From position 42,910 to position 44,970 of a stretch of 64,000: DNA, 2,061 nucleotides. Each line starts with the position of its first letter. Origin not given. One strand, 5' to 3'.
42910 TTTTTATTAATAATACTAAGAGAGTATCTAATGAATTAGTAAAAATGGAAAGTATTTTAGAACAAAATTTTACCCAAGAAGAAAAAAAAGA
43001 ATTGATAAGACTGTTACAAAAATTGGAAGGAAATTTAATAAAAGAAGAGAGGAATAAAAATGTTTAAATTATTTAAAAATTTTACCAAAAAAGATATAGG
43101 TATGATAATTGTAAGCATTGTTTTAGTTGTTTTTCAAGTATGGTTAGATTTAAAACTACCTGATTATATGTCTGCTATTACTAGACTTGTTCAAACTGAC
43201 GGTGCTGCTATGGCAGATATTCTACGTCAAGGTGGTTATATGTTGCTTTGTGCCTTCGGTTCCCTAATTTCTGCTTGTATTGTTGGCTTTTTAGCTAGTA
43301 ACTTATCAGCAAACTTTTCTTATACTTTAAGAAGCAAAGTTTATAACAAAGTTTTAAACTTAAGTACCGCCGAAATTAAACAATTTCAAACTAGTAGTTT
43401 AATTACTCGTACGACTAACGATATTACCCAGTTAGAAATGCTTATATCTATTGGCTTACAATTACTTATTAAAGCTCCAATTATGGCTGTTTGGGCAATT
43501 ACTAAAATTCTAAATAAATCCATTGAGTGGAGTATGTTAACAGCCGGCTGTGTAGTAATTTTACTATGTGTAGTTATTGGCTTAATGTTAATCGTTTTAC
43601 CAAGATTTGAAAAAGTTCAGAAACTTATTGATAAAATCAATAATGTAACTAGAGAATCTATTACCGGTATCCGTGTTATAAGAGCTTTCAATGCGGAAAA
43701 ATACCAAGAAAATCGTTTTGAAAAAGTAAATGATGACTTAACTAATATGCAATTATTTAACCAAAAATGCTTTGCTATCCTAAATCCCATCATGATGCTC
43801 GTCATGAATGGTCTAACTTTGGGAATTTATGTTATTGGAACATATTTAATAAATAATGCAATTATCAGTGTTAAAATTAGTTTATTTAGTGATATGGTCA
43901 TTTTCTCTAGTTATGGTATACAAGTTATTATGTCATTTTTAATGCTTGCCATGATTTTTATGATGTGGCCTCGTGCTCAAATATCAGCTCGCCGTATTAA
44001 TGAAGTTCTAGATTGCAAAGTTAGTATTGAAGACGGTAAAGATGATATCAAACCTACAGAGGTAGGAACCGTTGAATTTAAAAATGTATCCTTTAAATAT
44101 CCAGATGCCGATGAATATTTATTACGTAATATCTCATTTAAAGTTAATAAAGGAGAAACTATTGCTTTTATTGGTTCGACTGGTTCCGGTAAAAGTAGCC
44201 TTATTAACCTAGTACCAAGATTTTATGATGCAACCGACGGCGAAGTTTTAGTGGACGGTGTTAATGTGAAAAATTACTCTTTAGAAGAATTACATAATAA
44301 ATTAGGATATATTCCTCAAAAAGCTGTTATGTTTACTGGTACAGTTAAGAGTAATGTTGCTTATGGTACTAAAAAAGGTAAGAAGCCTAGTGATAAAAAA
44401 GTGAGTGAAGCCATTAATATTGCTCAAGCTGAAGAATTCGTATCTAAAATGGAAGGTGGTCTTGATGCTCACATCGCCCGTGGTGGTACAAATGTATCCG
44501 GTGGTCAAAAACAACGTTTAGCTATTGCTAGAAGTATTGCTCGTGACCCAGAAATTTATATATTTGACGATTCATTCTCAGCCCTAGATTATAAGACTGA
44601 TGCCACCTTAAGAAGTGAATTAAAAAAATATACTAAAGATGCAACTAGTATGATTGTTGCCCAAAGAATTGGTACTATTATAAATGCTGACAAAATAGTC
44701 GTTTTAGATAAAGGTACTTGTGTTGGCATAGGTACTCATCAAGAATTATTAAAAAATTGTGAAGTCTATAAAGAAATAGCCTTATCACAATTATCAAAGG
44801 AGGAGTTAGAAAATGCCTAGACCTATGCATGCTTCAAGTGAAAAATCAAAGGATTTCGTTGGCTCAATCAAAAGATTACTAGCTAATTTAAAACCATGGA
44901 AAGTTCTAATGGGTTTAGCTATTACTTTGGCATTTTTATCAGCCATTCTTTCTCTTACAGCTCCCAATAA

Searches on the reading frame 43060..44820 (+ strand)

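Call 21: search_protein_families(library=pfam, proteins=[window:43060-44820:+], max_evalue=0.001)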
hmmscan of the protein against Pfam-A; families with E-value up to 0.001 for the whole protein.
window:43060-44820:+ (586 aa): 3 families
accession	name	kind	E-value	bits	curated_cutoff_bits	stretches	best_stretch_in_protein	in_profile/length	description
PF00664.28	ABC_membrane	-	2.5e-29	103.2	28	1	16-274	1-262/274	ABC transporter transmembrane region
PF00005.33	ABC_tran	-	1.7e-28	100.4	25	1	355-506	1-136/137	ABC transporter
PF02463.25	SMC_N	-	1e-05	25.5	40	1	391-548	106-210/220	RecF/RecN/SMC N terminal domain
